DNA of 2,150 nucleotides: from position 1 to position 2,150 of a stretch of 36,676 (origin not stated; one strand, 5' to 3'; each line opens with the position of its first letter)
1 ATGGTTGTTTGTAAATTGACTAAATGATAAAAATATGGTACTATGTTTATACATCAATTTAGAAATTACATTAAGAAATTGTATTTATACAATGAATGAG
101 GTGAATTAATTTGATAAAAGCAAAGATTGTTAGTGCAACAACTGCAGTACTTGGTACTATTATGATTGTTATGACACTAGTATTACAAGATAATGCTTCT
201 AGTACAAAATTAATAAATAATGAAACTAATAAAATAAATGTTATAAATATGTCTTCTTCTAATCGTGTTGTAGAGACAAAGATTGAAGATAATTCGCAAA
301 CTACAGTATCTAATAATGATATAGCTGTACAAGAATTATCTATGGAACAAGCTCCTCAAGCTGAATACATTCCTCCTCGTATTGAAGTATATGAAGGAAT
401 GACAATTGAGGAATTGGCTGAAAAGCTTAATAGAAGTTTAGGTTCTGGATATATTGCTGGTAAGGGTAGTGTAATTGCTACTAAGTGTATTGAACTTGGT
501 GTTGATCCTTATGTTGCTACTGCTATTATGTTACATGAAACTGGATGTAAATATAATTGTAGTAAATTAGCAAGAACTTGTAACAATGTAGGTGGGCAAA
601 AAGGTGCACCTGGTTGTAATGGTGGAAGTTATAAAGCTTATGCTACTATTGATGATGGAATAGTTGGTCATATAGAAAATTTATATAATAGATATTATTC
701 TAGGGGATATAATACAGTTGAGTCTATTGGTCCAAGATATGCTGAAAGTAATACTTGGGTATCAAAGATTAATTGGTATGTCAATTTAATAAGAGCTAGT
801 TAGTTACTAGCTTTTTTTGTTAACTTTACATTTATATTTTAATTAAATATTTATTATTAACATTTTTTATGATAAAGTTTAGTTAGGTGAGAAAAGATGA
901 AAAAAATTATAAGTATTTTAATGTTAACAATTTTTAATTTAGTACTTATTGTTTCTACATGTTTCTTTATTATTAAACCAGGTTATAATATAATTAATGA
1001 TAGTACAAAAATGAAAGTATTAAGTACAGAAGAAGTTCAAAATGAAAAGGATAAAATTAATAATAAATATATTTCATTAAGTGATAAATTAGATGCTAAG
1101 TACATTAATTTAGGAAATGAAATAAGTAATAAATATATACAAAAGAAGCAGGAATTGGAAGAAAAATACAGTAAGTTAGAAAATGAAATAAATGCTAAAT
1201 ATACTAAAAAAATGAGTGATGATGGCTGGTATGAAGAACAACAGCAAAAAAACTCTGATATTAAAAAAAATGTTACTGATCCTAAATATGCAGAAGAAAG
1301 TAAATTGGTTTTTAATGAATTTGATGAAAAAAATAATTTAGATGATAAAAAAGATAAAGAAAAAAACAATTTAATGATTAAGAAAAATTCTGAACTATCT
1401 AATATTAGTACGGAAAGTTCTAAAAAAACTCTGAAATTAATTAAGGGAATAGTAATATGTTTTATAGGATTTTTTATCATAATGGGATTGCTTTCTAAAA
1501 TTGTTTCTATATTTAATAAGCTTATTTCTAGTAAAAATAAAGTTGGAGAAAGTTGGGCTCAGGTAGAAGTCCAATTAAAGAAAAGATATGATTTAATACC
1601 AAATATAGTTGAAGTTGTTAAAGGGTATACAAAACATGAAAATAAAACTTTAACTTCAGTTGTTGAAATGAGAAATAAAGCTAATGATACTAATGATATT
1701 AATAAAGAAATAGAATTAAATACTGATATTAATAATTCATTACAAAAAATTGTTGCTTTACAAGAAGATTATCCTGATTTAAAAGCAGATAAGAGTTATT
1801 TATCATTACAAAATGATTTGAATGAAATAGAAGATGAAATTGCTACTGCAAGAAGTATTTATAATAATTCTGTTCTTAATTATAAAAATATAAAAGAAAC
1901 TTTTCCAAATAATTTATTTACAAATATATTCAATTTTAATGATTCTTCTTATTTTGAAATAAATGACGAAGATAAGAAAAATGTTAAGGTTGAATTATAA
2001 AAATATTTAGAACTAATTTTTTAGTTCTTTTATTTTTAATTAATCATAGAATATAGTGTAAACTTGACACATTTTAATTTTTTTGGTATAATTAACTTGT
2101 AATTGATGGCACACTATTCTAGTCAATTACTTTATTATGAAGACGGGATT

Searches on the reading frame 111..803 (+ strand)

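Call 63: search_protein_families(library=pfam, proteins=[window:111-803:+], max_evalue=0.00001)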
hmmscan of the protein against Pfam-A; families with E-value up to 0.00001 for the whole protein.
window:111-803:+ (230 aa): 1 family
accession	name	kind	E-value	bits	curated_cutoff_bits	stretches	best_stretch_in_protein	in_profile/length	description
PF01832.25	Glucosaminidase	-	4.1e-07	31.2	30.2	1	127-224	9-118/123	Mannosyl-glycoprotein endo-beta-N-acetylglucosaminidase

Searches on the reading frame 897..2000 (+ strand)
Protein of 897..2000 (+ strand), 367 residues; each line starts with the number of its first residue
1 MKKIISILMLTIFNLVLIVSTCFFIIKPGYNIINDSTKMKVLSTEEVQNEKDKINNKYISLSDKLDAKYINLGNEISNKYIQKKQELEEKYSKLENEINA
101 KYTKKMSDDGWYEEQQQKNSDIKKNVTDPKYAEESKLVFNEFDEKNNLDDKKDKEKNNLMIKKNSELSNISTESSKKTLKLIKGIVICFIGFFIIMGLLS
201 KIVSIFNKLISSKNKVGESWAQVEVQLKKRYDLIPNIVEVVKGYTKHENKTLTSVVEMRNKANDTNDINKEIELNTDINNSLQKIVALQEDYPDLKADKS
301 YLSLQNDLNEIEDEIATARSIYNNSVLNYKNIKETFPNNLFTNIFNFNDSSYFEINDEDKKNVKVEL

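Call 63: search_protein_families(library=pfam, proteins=[window:897-2000:+], max_evalue=0.00001)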
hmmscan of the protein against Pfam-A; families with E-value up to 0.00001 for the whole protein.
window:897-2000:+ (367 aa): 1 family
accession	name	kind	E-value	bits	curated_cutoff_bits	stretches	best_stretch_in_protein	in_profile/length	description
PF04011.17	LemA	-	2.1e-49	167.6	26.2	1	219-366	1-148/149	LemA family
